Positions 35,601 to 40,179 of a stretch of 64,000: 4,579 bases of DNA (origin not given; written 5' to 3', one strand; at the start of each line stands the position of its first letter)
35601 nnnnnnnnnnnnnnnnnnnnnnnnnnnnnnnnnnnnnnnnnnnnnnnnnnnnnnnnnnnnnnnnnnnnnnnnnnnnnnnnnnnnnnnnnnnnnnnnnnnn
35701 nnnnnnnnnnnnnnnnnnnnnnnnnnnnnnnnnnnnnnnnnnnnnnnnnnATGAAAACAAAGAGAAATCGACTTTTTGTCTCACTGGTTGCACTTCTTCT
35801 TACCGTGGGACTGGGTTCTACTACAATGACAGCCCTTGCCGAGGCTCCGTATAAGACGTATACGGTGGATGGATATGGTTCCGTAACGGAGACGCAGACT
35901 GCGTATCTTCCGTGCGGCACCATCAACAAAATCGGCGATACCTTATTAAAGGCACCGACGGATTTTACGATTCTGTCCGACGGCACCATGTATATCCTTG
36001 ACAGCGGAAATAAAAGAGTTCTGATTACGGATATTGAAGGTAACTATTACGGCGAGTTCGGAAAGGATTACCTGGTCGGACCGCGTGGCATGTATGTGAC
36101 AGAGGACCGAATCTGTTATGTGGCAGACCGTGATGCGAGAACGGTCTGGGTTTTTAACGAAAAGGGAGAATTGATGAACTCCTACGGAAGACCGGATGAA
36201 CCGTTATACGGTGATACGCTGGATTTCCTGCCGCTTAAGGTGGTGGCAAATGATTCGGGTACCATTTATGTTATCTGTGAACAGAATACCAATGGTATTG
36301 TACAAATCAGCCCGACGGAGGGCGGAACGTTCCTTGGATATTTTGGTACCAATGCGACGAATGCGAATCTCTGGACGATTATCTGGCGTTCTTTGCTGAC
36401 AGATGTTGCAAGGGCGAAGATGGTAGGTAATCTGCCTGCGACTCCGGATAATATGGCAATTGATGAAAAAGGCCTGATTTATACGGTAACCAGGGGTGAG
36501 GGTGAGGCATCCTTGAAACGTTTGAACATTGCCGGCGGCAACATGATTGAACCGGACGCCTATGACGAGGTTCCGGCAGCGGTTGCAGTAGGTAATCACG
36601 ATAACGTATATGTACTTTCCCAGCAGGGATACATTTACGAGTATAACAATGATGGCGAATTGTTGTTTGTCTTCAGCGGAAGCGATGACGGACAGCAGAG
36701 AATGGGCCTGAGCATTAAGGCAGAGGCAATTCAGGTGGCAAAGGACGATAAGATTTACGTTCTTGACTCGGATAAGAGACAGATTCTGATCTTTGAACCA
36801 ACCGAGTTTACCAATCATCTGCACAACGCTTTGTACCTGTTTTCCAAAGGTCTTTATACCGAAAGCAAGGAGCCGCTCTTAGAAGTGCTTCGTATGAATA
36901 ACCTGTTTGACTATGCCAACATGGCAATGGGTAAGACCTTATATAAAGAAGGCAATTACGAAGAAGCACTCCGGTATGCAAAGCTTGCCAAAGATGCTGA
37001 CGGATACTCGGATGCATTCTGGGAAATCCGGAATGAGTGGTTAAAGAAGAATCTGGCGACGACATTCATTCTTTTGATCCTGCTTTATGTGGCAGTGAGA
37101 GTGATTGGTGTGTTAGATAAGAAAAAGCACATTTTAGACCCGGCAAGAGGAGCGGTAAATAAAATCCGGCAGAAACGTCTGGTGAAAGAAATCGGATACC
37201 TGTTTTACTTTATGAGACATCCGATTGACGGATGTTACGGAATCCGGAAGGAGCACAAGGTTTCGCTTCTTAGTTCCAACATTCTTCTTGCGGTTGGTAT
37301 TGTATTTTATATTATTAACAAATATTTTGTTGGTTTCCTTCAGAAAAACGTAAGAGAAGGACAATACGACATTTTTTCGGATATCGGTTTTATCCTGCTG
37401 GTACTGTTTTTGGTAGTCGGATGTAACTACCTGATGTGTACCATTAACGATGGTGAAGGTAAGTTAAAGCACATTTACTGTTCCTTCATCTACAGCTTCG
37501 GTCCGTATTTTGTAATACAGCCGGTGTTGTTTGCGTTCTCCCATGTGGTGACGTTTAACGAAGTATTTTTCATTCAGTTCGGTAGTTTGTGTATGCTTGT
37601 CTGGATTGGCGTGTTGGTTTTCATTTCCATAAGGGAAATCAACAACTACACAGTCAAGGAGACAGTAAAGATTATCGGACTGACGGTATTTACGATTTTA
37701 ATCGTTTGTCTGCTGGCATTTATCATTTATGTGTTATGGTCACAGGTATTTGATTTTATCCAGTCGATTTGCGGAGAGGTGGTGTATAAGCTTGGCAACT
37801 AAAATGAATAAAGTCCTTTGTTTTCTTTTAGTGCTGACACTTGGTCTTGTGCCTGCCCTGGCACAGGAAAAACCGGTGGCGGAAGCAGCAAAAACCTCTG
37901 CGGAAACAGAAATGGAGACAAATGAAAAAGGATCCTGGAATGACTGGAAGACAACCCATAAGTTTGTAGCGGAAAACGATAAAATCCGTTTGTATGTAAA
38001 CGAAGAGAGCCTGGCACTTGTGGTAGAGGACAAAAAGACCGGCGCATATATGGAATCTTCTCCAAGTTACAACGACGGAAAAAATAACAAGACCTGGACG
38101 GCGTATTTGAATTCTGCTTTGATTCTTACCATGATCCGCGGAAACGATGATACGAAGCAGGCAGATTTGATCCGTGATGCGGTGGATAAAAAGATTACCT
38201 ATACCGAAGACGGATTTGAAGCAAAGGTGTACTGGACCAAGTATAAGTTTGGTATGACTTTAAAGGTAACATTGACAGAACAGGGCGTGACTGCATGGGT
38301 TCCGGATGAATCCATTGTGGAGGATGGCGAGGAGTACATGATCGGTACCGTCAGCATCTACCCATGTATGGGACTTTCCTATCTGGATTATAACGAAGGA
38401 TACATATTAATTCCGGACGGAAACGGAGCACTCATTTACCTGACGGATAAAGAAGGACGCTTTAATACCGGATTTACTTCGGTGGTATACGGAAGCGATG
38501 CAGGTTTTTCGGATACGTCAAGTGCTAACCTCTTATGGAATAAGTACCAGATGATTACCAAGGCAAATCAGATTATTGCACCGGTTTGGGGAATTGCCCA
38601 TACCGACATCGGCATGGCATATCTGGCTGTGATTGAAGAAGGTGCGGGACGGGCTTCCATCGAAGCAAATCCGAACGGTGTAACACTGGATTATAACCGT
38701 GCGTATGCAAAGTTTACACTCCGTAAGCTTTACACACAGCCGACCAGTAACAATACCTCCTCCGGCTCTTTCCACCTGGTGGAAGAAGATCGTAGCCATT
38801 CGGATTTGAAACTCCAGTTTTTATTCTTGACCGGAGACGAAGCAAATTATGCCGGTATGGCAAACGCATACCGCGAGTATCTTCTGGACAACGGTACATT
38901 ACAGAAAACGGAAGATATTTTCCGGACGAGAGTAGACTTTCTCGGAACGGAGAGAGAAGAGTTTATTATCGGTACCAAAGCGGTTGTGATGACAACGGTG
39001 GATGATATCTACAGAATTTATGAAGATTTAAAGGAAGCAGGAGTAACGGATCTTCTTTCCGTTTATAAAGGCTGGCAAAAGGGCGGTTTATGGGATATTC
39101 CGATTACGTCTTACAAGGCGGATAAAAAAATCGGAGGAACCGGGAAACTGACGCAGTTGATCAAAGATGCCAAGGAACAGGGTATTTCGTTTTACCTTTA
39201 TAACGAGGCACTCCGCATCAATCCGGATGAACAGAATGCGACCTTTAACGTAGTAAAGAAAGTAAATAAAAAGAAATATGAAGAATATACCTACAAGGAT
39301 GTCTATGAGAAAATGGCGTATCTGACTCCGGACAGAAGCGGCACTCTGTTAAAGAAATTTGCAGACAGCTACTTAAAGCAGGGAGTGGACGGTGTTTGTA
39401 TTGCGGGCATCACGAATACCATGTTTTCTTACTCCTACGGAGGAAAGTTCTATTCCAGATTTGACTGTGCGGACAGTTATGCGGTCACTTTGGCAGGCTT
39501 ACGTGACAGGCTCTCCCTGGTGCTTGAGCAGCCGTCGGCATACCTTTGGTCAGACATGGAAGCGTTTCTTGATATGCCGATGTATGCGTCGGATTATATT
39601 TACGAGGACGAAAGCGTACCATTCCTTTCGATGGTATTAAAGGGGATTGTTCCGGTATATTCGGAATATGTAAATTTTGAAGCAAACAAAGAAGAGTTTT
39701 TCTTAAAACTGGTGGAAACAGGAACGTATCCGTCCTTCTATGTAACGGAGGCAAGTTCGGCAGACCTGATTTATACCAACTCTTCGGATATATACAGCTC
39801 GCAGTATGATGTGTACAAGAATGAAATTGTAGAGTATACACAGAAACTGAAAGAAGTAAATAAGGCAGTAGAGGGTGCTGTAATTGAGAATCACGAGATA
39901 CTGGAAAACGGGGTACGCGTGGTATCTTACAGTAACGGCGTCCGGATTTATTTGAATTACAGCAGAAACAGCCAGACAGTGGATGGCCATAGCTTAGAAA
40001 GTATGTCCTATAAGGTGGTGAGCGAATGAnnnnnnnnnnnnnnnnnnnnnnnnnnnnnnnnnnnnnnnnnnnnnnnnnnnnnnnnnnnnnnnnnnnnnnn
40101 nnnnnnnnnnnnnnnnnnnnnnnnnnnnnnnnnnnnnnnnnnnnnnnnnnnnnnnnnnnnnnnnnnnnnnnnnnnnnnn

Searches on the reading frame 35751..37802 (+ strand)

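Call 8: search_protein_families(library=pfam, proteins=[window:35751-37802:+], max_evalue=0.001)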
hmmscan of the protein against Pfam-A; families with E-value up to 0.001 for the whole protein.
window:35751-37802:+ (683 aa): 2 families
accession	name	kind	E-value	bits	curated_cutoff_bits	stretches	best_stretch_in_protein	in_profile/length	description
PF01436.27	NHL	-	1.7e-08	34.5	20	0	69-91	4-26/28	NHL repeat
PF04893.22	Yip1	-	1e-07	32.4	28.6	1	487-656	51-172/173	Yip1 domain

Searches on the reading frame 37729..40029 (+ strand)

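Call 8: search_protein_families(library=pfam, proteins=[window:37729-40029:+], max_evalue=0.001)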
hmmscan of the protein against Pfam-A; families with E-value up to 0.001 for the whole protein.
window:37729-40029:+ (766 aa): 1 family
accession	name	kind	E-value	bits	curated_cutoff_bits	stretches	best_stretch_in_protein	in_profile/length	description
PF18952.6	DUF5696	-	1.8e-169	565.6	25.6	1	154-761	2-612/612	Family of unknown function (DUF5696)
